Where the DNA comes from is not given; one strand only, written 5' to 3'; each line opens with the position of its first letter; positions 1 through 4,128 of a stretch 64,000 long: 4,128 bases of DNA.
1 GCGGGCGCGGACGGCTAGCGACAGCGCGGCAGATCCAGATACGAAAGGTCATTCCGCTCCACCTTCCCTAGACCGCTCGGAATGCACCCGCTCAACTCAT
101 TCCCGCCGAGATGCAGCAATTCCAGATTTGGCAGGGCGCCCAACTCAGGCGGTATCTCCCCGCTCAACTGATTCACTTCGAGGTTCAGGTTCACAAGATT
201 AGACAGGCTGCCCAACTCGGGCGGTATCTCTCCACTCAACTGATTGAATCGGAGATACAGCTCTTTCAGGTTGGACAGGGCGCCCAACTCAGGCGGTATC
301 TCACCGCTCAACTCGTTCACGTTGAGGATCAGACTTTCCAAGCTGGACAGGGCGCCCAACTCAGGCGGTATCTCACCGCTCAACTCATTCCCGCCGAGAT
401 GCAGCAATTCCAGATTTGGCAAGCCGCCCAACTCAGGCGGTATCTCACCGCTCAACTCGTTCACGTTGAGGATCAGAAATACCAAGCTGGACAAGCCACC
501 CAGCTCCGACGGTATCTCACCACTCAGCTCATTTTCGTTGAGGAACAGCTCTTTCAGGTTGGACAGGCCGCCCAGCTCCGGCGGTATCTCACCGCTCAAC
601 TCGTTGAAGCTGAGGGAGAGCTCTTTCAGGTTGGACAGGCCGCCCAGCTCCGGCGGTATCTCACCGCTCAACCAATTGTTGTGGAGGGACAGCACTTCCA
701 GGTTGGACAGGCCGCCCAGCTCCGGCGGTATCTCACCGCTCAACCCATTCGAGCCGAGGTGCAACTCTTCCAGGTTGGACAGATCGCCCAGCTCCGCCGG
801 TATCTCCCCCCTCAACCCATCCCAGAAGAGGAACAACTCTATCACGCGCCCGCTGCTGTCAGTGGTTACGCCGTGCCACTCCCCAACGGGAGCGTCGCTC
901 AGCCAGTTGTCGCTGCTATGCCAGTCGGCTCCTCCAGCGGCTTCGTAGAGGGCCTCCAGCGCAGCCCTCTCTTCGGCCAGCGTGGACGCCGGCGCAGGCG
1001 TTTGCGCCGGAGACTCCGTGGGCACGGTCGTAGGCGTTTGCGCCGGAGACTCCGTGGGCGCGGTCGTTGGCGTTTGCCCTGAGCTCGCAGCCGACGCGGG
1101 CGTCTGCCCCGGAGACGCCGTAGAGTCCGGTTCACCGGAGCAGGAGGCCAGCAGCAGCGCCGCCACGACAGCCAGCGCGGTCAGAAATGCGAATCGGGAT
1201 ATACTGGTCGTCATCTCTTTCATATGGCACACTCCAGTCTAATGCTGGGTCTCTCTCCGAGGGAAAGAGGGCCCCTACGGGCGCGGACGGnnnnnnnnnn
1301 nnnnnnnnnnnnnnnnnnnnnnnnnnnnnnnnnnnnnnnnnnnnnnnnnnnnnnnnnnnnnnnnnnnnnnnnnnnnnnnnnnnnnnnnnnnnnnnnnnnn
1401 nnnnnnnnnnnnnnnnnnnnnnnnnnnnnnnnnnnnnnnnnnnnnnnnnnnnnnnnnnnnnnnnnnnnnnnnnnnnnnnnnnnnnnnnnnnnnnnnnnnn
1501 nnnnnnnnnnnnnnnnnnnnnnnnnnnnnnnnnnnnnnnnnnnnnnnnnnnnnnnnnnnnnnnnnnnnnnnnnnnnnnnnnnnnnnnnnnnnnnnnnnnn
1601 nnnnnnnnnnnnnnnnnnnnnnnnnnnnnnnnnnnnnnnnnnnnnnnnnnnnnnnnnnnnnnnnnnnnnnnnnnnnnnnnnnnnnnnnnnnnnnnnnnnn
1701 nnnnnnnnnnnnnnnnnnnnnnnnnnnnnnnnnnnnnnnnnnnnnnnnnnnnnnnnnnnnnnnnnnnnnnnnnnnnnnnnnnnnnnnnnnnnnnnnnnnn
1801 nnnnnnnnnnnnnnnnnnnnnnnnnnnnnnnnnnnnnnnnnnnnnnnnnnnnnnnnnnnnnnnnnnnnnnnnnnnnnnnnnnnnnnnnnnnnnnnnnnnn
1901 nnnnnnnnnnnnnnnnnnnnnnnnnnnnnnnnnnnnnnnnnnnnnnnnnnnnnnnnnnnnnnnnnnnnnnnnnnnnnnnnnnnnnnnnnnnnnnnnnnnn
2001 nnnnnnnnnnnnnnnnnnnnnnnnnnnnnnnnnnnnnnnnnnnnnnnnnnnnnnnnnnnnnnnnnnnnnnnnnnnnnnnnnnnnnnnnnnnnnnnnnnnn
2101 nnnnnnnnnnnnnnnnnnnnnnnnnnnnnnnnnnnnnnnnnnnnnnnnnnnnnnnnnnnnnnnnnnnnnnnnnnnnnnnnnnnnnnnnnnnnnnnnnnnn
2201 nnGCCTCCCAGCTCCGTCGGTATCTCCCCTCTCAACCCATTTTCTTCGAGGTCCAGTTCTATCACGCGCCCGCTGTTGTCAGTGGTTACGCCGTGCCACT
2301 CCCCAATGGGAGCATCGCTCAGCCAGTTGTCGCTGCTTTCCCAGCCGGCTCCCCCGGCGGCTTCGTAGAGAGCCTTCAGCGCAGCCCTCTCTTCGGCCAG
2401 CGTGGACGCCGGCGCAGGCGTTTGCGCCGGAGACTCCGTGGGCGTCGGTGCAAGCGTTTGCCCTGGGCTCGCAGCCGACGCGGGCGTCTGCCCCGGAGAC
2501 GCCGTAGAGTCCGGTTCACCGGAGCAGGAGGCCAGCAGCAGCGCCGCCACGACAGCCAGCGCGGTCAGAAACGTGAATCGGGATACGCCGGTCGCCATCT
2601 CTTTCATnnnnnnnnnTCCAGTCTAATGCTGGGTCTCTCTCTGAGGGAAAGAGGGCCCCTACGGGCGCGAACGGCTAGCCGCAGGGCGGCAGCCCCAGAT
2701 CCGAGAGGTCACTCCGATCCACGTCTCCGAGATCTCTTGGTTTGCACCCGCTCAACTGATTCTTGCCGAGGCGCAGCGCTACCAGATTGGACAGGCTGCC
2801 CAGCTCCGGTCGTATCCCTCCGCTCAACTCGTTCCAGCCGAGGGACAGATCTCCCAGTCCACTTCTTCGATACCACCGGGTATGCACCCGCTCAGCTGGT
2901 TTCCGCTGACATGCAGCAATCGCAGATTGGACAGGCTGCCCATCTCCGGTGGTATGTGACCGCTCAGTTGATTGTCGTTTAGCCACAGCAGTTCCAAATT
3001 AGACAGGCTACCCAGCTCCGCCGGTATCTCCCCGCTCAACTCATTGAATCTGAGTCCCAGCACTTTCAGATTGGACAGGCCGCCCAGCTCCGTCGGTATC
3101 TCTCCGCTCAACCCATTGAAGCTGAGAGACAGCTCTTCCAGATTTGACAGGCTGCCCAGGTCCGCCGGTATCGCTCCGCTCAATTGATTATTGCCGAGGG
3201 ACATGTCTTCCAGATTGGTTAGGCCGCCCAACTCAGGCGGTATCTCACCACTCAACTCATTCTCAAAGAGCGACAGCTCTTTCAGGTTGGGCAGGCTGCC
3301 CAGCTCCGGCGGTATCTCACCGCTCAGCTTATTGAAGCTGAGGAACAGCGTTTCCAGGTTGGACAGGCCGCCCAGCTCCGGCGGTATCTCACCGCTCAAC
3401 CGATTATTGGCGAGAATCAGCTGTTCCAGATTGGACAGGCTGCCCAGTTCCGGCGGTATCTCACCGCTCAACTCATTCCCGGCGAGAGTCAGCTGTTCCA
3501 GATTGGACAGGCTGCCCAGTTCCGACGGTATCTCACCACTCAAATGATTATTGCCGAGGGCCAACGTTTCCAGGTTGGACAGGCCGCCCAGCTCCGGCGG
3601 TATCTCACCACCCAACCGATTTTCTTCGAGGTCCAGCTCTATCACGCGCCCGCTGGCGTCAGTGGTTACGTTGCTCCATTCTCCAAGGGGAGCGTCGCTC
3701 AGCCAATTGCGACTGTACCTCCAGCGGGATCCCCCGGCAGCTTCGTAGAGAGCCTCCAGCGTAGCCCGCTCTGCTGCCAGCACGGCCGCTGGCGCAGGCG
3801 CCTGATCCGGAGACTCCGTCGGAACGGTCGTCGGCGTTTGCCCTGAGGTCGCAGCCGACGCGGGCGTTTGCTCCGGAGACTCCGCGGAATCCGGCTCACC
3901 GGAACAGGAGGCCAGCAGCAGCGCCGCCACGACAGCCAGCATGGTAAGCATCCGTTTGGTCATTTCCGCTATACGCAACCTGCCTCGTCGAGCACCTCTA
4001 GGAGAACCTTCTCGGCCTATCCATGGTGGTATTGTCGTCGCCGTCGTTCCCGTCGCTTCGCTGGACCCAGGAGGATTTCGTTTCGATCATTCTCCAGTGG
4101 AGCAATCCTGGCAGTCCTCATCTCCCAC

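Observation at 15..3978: Tandem array of surface LRR lipoproteins with constant framework and hypervariable binding face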

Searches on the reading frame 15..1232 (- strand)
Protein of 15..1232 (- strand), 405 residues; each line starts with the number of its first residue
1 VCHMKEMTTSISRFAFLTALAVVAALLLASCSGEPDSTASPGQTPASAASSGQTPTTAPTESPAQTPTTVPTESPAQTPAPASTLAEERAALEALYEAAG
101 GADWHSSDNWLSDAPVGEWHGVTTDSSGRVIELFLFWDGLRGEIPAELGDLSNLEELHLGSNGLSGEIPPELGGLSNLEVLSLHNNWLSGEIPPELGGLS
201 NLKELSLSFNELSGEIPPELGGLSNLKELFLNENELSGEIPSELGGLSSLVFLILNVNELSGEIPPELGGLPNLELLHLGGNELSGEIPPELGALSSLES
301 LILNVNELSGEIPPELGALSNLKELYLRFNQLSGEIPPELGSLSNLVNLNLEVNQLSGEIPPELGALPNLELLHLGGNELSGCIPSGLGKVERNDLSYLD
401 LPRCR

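Call 4: search_protein_families(library=pfam, proteins=[window:15-1232:-], max_evalue=0.01)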
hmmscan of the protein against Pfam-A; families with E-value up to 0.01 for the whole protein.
window:15-1232:- (405 aa): 9 families
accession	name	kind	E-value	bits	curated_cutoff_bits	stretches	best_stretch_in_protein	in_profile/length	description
PF00560.39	LRR_1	-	3.6e-36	115.8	20.6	4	321-343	1-23/23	Leucine Rich Repeat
PF12799.13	LRR_4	-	3e-32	110.3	27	5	153-188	2-36/44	Leucine Rich repeats (2 copies)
PF23598.1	LRR_14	-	7e-21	74.8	40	3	220-331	43-150/353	Leucine-rich repeat region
PF13855.12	LRR_8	-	3.6e-19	68.7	27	5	152-212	1-61/61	Leucine rich repeat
PF25019.1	LRR_R13L1-DRL21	-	5.2e-08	33.3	27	0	312-376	61-125/127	R13L1/DRL21 LRRs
PF24758.1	LRR_At5g56370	-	6.1e-07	29.8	27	0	317-376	8-69/227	FBD-associated F-box protein At5g56370, LRR repeats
PF23211.1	LRR_LRWD1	-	3.5e-05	24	28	0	199-283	15-97/190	Leucine-rich repeat and WD repeat-containing protein 1, LRR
PF13516.12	LRR_6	-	0.0018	18.6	23.4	0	200-215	3-18/24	Leucine Rich repeat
PF07723.19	LRR_2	-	0.0021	19.1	20.9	0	178-191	2-15/26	Leucine Rich Repeat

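Call 5: search_protein_families(library=ncbifam, proteins=[window:15-1232:-], max_evalue=0.01)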
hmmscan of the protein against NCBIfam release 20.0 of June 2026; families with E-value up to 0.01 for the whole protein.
window:15-1232:- (405 aa): 7 families
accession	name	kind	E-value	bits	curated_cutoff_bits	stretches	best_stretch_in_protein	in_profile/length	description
NF041381.1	XopAC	subfamily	3e-24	85.5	450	3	143-258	80-193/451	XopAC/AvrAC family type III secretion system effector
NF041400.1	XopAE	equivalog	8.3e-23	81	600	2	240-404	11-171/478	type III secretion system effector XopAE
NF047464.1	FibnectbindLIC11051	equivalog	1e-17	63.9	1000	1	135-380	426-662/685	LIC_11051 family fibronectin-binding protein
NF033189.1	internalin_A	exception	5.1e-16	58.1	1600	2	148-263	246-353/799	class 1 internalin InlA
NF041351.1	XopL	equivalog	1.7e-11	43.5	500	2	144-328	66-255/497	type III secretion system leucine-rich repeat domain-containing effector XopL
NF033188.1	internalin_H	exception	3.2e-11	42.6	1050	2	244-334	160-244/548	InlH/InlC2 family class 1 internalin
NF033186.1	internalin_K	exception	8.8e-05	21.1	1100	0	33-94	510-570/604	class 1 internalin InlK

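Call 16: find_encoding_contigs(protein=window:15-1223:-, flank=10000, max_places=10)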
Protein window:15-1223:- (402 aa): 1 contig read that carries it; 1 place shown.
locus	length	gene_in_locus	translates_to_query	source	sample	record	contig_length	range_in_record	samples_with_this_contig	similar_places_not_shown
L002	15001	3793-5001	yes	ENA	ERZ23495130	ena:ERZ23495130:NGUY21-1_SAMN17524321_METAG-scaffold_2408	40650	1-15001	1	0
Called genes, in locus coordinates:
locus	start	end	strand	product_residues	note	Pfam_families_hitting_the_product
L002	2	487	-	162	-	?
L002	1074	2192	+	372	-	-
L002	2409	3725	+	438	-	-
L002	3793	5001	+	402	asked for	-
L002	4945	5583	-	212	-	-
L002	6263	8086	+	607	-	-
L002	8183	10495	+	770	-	PF14292:SusE (faint), PF25788:Ig_Rha78A_N (faint), PF21200:Glyco_hydro_39_C (faint), PF16794:fn3_4 (faint), PF00041:fn3 (weak), PF00041:fn3, PF16656:Pur_ac_phosph_N (weak), PF00041:fn3, +4 more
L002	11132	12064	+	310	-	-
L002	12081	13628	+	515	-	-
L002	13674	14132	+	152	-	-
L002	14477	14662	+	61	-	-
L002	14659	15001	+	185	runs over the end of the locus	PF13753:SWM_repeat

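Call 71: list_cluster_members(proteins=[window:15-1223:-, window:1291-2607:-, window:2824-3942:-])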
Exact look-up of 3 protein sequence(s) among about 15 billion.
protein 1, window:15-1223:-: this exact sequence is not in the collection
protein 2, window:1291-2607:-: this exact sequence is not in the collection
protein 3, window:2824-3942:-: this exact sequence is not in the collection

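Call 80: search_protein_families(library=padloc, proteins=[window:15-1223:-], max_evalue=0.001)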
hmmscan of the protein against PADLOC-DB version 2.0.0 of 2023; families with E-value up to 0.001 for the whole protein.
window:15-1223:- (402 aa): 0 families

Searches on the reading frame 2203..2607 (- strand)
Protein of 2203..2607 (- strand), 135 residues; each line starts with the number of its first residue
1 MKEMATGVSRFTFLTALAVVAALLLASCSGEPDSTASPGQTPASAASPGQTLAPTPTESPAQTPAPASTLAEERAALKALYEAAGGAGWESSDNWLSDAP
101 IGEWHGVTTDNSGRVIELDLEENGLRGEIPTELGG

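Call 34: find_homologous_proteins(query=window:2203-2607:-, max_evalue=0.00001)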
Query seq(135 aa) (135 aa): 48 proteins with E <= 0.00001 among 369 candidates.
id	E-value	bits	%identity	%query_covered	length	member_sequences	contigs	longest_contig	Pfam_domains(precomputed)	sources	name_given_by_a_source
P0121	1.2e-34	137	65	44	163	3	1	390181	PF00560.40,PF12799.14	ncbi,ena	-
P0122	3.2e-32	130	60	58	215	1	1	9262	-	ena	-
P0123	9.2e-29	118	50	100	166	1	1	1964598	PF00560.40,PF12799.14,PF13855.13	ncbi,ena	-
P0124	1.3e-28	118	62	53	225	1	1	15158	PF23598.2,PF13516.13,PF00560.40,PF12799.14,PF13855.13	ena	-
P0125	9.1e-23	99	62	50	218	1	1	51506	PF23598.2,PF00560.40,PF12799.14,PF13855.13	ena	-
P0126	2.4e-22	98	47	70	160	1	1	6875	PF00560.40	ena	-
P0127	3.2e-22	97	67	50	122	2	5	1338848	-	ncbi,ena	-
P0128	2.5e-21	94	63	47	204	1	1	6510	PF23598.2,PF00560.40,PF12799.14,PF13855.13,PF23211.1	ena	-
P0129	5.2e-21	93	51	76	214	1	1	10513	PF00560.40,PF12799.14,PF13855.13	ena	-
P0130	5.7e-21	93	57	65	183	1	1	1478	PF00560.40,PF12799.14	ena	-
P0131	1.0e-20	92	46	79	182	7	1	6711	PF23598.2,PF13516.13,PF00560.40,PF12799.14,PF13855.13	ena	-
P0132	2.9e-20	91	48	79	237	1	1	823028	PF13516.13,PF00560.40,PF12799.14,PF13855.13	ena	-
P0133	3.6e-20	91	71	46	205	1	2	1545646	PF23598.2,PF00560.40,PF12799.14,PF13855.13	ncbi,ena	-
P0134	5.1e-20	90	63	62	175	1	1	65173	-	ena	-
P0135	9.3e-20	89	60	59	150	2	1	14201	PF00560.40,PF12799.14,PF13855.13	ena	-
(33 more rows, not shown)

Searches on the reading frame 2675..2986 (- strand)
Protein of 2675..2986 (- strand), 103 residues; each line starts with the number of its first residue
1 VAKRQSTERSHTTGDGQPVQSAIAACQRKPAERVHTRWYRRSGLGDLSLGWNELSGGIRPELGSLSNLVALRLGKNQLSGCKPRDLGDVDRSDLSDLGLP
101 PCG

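Call 4: search_protein_families(library=pfam, proteins=[window:2675-2986:-], max_evalue=0.01)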
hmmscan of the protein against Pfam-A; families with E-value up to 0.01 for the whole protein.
window:2675-2986:- (103 aa): 1 family
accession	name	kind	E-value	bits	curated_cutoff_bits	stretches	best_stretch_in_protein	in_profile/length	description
PF00560.39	LRR_1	-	0.0033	17.6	20.6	0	67-87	1-21/23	Leucine Rich Repeat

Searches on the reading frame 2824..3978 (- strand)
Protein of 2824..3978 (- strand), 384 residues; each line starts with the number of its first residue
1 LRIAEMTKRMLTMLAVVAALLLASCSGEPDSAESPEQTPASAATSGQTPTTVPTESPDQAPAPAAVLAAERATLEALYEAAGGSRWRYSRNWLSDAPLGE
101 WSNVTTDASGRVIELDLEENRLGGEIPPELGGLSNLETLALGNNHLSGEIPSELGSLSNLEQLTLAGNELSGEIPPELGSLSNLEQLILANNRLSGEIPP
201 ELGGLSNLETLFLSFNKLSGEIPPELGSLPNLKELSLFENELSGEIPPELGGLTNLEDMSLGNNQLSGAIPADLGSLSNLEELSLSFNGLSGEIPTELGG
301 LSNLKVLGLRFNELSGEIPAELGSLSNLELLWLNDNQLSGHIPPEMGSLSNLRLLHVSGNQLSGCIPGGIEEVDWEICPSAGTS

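Call 4: search_protein_families(library=pfam, proteins=[window:2824-3978:-], max_evalue=0.01)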
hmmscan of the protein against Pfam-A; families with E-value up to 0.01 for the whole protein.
window:2824-3978:- (384 aa): 8 families
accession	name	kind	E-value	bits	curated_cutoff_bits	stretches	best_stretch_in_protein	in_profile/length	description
PF00560.39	LRR_1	-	1.3e-42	135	20.6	3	207-229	1-23/23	Leucine Rich Repeat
PF12799.13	LRR_4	-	2.6e-38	129.6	27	10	183-218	2-36/44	Leucine Rich repeats (2 copies)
PF23598.1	LRR_14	-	6.8e-31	107.7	40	4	178-289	43-150/353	Leucine-rich repeat region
PF13855.12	LRR_8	-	7.5e-24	83.7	27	7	114-170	5-61/61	Leucine rich repeat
PF24758.1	LRR_At5g56370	-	1.9e-10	41.2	27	1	180-243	9-74/227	FBD-associated F-box protein At5g56370, LRR repeats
PF25019.1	LRR_R13L1-DRL21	-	1.9e-08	34.7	27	0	130-190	65-125/127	R13L1/DRL21 LRRs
PF23211.1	LRR_LRWD1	-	2e-05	24.8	28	0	216-288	27-96/190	Leucine-rich repeat and WD repeat-containing protein 1, LRR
PF20209.3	DUF6570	-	0.0015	19.4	24.3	0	137-166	5-34/133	Domain of unknown function (DUF6570)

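Call 5: search_protein_families(library=ncbifam, proteins=[window:2824-3978:-], max_evalue=0.01)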
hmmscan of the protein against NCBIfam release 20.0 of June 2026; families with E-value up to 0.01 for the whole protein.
window:2824-3978:- (384 aa): 10 families
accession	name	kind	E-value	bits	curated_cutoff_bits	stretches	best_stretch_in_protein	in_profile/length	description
NF041400.1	XopAE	equivalog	1.1e-33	116.9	600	2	174-362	11-197/478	type III secretion system effector XopAE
NF041381.1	XopAC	subfamily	2e-28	99.3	450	2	245-372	80-205/451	XopAC/AvrAC family type III secretion system effector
NF047464.1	FibnectbindLIC11051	equivalog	3.3e-22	78.7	1000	2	229-361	533-661/685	LIC_11051 family fibronectin-binding protein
NF033189.1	internalin_A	exception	4.7e-17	61.6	1600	2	130-243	224-329/799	class 1 internalin InlA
NF033188.1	internalin_H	exception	1.3e-13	50.5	1050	1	111-244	121-244/548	InlH/InlC2 family class 1 internalin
NF041351.1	XopL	equivalog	2.5e-13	49.6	500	2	125-285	88-254/497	type III secretion system leucine-rich repeat domain-containing effector XopL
NF033190.2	inl_like_NEAT_1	exception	2e-10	39.6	1275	1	133-283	328-462/754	NEAT domain-containing leucine-rich repeat protein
NF050142.1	PG1828_fam_lipo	equivalog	0.0021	18.7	50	1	8-58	2-49/59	PG1828 family lipoprotein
NF033186.1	internalin_K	exception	0.0029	16.1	1100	0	137-237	97-194/604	class 1 internalin InlK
NF050032.1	Rv1733c_fam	subfamily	0.005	16.8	80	1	9-114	21-125/180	Rv1733c family protein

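Call 80: search_protein_families(library=padloc, proteins=[window:2824-3942:-], max_evalue=0.001)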
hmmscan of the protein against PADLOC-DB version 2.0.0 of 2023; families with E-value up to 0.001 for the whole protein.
window:2824-3942:- (372 aa): 0 families
